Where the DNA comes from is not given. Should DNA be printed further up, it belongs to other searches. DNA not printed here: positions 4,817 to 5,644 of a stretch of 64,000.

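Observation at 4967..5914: Small alarmone hydrolase (HD) gene immediately followed by a stand-alone HIRAN-domain gene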

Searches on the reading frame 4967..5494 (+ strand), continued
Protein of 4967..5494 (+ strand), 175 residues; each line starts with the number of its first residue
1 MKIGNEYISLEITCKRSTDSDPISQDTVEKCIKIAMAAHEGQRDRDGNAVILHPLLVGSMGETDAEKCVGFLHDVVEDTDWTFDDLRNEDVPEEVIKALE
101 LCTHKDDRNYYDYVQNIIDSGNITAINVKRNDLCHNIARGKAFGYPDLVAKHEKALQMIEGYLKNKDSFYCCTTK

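Call 29: search_solved_structures(query=window:4967-5491:+, max_evalue=0.01, show_alignments=1)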
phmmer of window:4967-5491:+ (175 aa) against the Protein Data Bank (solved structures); distinct sequences matched with E-value up to 0.01: 10.
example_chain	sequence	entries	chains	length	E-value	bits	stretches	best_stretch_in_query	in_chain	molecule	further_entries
7smg_A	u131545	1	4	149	4.9e-17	65.5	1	27-134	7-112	(p)ppApp hydrolase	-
7oiw_A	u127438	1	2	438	9.4e-09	38.5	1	24-103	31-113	GTP pyrophosphokinase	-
8acu_A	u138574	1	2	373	1.1e-07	35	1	27-100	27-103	GTP pyrophosphokinase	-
6yxa_A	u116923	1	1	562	1.9e-07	34.3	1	27-100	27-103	GTP pyrophosphokinase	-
1vj7_A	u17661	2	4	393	8.1e-07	32.2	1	26-89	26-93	Bifunctional RELA/SPOT | Bifunctional (p)ppGpp synthase/hydrolase RelA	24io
7qps_A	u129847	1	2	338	0.00022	24.3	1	34-110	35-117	ACT domain protein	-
9s6k_B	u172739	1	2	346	0.0003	23.9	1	25-97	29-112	GTP pyrophosphokinase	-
7qpr_A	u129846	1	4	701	0.00068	22.7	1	34-110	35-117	ACT domain protein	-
5xnx_A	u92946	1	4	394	0.0011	22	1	28-98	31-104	Bifunctional (p)ppGpp synthase/hydrolase RelA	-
4yf1_A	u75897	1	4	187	0.0091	19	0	28-94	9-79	Lmo0812 protein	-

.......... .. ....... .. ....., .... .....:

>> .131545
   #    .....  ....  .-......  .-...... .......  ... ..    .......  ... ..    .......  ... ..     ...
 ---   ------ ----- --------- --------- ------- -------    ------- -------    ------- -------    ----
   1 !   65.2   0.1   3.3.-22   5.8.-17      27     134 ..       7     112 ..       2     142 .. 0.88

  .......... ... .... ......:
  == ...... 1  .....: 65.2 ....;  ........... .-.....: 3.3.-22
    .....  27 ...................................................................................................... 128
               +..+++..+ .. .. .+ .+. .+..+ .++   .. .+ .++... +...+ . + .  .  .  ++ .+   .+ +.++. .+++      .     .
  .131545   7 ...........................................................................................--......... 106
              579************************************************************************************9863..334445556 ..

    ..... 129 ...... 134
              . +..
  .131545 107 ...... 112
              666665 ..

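Call 35: search_protein_families(library=padloc, proteins=[L044:7458-8435:+], max_evalue=0.001)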
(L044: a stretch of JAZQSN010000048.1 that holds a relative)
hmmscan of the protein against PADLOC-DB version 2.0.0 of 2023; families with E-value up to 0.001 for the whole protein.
L044:7458-8435:+ (325 aa): 0 families

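Call 39: search_solved_structures(query=A2, max_evalue=10, show_alignments=1)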
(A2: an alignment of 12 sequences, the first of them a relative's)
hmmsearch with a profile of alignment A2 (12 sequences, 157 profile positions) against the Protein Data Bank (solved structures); distinct sequences matched with E-value up to 10: 3.
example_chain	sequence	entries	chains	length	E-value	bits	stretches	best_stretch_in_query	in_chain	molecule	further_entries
8wqq_A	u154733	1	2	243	0.37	14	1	84-141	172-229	mRNA-decapping protein g5R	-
7dnt_A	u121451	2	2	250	0.37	14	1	84-141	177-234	mRNA-decapping protein g5R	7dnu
9h8u_A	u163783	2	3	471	1.1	12.4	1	36-77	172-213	FAD-linked oxidoreductase sorD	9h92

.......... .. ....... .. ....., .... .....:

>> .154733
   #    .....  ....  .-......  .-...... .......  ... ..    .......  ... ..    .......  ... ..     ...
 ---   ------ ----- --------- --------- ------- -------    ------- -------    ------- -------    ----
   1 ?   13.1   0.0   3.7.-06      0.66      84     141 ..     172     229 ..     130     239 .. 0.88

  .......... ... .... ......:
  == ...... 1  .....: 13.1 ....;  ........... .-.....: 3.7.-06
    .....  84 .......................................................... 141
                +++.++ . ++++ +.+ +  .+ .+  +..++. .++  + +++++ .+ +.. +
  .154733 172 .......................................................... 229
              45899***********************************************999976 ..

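Call 40: search_protein_families(library=pfam, alignment_id=A2, max_evalue=1)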
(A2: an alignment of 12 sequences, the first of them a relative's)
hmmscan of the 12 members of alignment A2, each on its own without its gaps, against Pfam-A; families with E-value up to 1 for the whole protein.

A. member 1, L044:7458-8012:+ (185 aa): 1 family
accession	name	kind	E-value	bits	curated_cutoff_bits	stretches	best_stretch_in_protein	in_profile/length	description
PF00075.30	RNase_H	-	0.081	13.5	25.8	1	136-155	116-135/141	RNase H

B. families by the number of members that match (of 12 scanned): 4 families
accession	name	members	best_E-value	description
PF00075.30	RNase_H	2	0.051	RNase H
PF10925.13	DUF2680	1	0.23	Protein of unknown function (DUF2680)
PF20118.4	DUF6508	1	0.27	Family of unknown function (DUF6508)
PF12062.14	HSNSD-CE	1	0.29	Heparan sulfate-N-deacetylase, deacetylase domain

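Call 42: find_related_loci(query=A1, collection=viral_contigs, flank=8000)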
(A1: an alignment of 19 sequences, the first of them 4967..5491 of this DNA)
Query A1 (175 aa) in viral_contigs; peptide patterns used: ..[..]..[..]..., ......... (x = any residue, [..] = any of these).
123 stretches matched a pattern; 81 encode a relative of the query (tblastn E <= 1e-3); the best 80 are kept; 80 distinct loci.
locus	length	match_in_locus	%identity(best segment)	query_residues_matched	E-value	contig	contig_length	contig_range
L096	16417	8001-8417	52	27-163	1e-38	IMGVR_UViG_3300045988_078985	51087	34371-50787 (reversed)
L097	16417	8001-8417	52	27-163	1e-38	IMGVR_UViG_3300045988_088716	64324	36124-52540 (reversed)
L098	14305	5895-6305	50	29-163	2e-37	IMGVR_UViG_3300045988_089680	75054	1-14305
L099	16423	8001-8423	52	27-168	2e-37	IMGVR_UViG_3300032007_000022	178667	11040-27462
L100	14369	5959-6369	49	29-163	1e-36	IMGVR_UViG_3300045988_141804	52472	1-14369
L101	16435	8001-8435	44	26-170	2e-36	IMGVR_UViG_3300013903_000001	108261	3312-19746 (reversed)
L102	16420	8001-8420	46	26-165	2e-36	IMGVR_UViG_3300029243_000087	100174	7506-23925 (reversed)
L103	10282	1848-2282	44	26-170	2e-36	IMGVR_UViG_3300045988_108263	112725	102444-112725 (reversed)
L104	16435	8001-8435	45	26-170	2e-36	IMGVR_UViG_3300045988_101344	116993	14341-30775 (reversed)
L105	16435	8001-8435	44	26-170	2e-36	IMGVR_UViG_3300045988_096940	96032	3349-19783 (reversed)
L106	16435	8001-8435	44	26-170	2e-36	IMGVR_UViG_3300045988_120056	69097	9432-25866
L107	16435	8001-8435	45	26-170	2e-36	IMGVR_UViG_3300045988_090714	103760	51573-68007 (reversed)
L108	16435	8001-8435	44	26-170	2e-36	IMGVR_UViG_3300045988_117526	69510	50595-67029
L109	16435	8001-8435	44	26-170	2e-36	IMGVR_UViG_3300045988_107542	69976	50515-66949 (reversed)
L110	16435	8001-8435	45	26-170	2e-36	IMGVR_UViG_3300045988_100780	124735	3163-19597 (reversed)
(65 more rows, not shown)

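Call 44: search_dna_similar(query=window:4967-5491:+, collection=phages, mode=protein, max_rows=15)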
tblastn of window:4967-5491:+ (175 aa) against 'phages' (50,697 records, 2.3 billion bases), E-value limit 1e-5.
Records with a match: 155; places in all: 157; records where one place covers at least 80% of the query: 13.
Best place of each record, by identity: <60% 155.
By first word of the organism name: Streptococcus 35; Klebsiella 30; Escherichia 12; Salmonella 10; Bacteriophage 9; Cronobacter 7; Aeromonas 7; Erwinia 6; Sinorhizobium 4; Rhodococcus 4; and 20 more.
By host as written in the record: - 18; Klebsiella pneumoniae 12; Cronobacter sakazakii 7; Klebsiella pneumoniae K23 7; Aeromonas hydrophila BIOTECH 10089 6; Sinorhizobium meliloti 4; Rhodococcus erythropolis RIA 643 4; Escherichia coli str. K-12 substr. MG1655 4; and 71 more.
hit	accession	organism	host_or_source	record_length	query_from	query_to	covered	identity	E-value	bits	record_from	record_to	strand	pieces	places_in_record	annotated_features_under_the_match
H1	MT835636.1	Bacteriophage sp.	human fecal samples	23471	26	170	83%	43.4%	9e-33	128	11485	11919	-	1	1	record has no annotation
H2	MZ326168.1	Salmonella phage NINP13076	Salmonella enterica CDC K-1891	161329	31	166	78%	39.3%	7e-12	68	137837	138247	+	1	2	putative metal dependent phosphohydrolase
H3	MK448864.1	Streptococcus phage Javan180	Streptococcus equi 4047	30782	28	165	79%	38.6%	4e-17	83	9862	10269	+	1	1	guanosine-3',5'-bis(diphosphate) 3'-pyrophosphohydrolase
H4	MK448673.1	Streptococcus phage Javan119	Streptococcus dysgalactiae ATCC_27957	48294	28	165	79%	38.4%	5e-17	83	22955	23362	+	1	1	guanosine-3',5'-bis(diphosphate) 3'-pyrophosphohydrolase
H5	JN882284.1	Cronobacter phage vB_CsaM_GAP31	Cronobacter sakazakii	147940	32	166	77%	38.1%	8e-10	62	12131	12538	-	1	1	hypothetical protein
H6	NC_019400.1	Cronobacter phage vB_CsaM_GAP31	Cronobacter sakazakii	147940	32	166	77%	38.1%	8e-10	62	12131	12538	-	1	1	metal-dependent phosphohydrolase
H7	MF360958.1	Salicola phage SCTP-2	Salicola sp. PV4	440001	28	148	69%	41.3%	2e-16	81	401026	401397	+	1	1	487: hypothetical protein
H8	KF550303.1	Escherichia phage 4MG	Escherichia coli K-12 subsr. MG1655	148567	12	149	79%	35.9%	2e-9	61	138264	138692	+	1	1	putative metal dependent phosphohydrolase | hyphothetical protein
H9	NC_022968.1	Escherichia phage 4MG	Escherichia coli K-12 subsr. MG1655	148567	12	149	79%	35.9%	2e-9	61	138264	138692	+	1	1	metal-dependent phosphohydrolase | thymidylate kinase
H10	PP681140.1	Enterobacter phage EC152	Enterobacter cloacae CEMTC2064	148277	31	171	81%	35.1%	2e-9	61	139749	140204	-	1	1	putative metal dependent phosphohydrolase | hypothetical protein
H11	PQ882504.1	Enterobacter phage FENT2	Enterobacter kobei AG07E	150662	31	149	68%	41.5%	2e-12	69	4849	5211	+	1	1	metal-dependent phosphohydrolase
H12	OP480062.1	Erwinia phage pEa_SNUABM_55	Erwinia amylovora TS3128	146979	5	149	83%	33.6%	2e-11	67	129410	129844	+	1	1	hypothetical protein (x2)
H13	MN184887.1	Erwinia phage pEp_SNUABM_01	Erwinia pyrifoliae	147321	5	149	83%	33.6%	2e-11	67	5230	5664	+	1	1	putative (p)ppGpp synthase | hypothetical protein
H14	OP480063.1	Erwinia phage pEa_SNUABM_56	Erwinia amylovora TS3128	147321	5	149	83%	33.6%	2e-11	67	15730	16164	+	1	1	hypothetical protein (x2)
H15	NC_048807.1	Erwinia phage pEp_SNUABM_01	Erwinia pyrifoliae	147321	5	149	83%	33.6%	2e-11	67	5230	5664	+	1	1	metal-dependent phosphohydrolase | hypothetical protein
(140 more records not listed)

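Call 47: search_protein_families(library=pfam, proteins=[L001:2079-4067:-, L001:4064-7840:-], max_evalue=0.001)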
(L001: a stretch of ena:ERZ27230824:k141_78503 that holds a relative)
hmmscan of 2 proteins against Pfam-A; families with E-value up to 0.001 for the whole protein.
L001:2079-4067:- (662 aa): 0 families

L001:4064-7840:- (1258 aa): 1 family
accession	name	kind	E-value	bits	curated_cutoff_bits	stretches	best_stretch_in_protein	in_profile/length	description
PF04851.21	ResIII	-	2.1e-06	28.2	22.5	0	28-136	28-112/164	Type III restriction enzyme, res subunit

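Call 48: search_protein_representatives(alignment_id=A1)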
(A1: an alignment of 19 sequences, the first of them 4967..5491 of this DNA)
Query: 19 sequences, 169 profile positions. Proteins with E-value up to 0.001 (for the whole library): 16267; up to 1e-10: 6349; up to 1e-30: 74. The best 150 are listed.
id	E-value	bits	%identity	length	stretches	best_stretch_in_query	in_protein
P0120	4.3e-58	211.8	-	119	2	1-86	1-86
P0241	4.0e-54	198.9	-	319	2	21-138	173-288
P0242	1.1e-52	194.2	-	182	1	28-165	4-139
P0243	1.3e-49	184.2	-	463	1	28-166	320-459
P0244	1.4e-49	184.1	-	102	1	1-96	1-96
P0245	1.5e-49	184.0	-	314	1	27-164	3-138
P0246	8.6e-49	181.6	-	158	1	19-158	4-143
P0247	1.2e-48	181.1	-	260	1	27-165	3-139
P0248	1.2e-48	181.1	-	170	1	25-162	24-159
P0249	8.3e-48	178.3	-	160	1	27-165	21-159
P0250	5.2e-46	172.5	-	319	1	26-161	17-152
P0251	1.6e-44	167.7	-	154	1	18-160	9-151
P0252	6.1e-44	165.8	-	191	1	11-160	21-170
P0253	1.3e-43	164.7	-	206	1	21-162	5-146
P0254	1.9e-43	164.1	-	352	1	7-161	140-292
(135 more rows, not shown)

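Call 51: search_protein_families(library=pfam, alignment_id=A3, max_evalue=0.001)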
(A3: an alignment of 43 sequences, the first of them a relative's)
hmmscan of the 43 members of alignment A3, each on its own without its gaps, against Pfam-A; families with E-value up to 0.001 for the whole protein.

A. member 1, P0241 (319 aa): 1 family
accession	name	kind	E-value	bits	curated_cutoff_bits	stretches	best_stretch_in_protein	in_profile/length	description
PF13328.12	HD_4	-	3.2e-10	40.4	27.2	1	183-256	1-76/156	HD domain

B. families by the number of members that match (of 43 scanned): 9 families
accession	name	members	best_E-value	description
PF13328.12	HD_4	21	4.1e-47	HD domain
PF01625.27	PMSR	2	1.7e-51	Peptide methionine sulfoxide reductase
PF01966.28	HD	2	3.7e-10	HD domain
PF08010.17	Phage_30_3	1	1.7e-42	Bacteriophage protein GP30.3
PF04607.23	RelA_SpoT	1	1.2e-35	Region found in RelA / SpoT proteins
PF00106.31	adh_short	1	1.1e-09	short chain dehydrogenase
PF13561.12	adh_short_C2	1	0.00018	Enoyl-(Acyl carrier protein) reductase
PF14747.11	DUF4473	1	0.00018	Domain of unknown function (DUF4473)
PF23051.1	DUF7040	1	0.00029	Domain of unknown function (DUF7040)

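Call 63: predict_structure(alignment_id=A5)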
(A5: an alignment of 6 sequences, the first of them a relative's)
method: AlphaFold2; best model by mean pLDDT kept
length: 317 residues; sequences in the alignment: 6
mean_pLDDT: 82.1   pTM: 0.53
mean pLDDT of the five models: 82.1, 81.9, 81.2, 81.2, 79.7
residues with pLDDT >= 90: 108; 70-90: 160; 50-70: 28; < 50: 21
segments of 3 or more residues with pLDDT < 50: 155-160, 162-169, 315-317
pLDDT, mean of each block of 10 residues (from residue 1): 87 85 68 78 89 90 88 65 77 78 90 84 87 86 62 48 44 88 91 88 93 95 85 76 87 91 89 95 89 92 95 63
secondary structure, 60 per line:
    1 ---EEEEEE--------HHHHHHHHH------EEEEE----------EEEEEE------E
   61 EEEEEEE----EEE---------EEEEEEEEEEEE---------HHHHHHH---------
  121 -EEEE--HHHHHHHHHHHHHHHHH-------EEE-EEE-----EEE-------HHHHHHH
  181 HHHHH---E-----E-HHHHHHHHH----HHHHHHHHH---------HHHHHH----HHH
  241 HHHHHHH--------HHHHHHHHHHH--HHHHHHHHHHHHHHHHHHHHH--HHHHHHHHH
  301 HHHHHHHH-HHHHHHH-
elements in order: E4-9 H18-26 E33-37 E48-53 E60-67 E72-74 E84-95 H105-111 E122-125 H128-144 E152-154 E156-158 E164-166 H174-185 H197-205 H210-218 H228-233 H238-247 H256-266 H269-289 H292-308 H310-316

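Call 101: search_protein_families(library=phrogs, proteins=[window:4967-5491:+, L044:7458-8012:+], max_evalue=0.001)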
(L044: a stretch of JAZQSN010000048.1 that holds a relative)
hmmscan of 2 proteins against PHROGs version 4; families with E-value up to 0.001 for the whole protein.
window:4967-5491:+ (175 aa): 2 families
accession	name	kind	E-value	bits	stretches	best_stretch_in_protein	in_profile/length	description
phrog_990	-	other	9e-30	105.1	1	24-139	151-268/374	metal-dependent phosphohydrolase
phrog_30929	-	unknown function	1.2e-06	28.7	1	29-147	239-360/413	-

L044:7458-8012:+ (185 aa): 0 families

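Call 107: search_protein_families(library=padloc, proteins=[L001:4064-7840:-, L001:2079-4067:-, L001:1234-2055:-, L002:11643-12926:+], max_evalue=0.00001)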
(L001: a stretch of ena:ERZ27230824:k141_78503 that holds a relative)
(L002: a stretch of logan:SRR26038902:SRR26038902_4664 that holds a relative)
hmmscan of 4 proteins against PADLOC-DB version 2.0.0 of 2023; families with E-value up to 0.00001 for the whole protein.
L001:4064-7840:- (1258 aa): 1 family
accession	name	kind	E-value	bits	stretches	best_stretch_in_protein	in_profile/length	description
PDLC04130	DdmD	-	1.7e-25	87.1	1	483-1149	462-1075/1190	-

L001:2079-4067:- (662 aa): 0 families

L001:1234-2055:- (273 aa): 0 families

L002:11643-12926:+ (427 aa): 1 family
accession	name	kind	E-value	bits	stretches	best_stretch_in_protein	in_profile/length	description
PDLC04340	PDC-M03A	-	3.7e-06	24.6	1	226-344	60-171/280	-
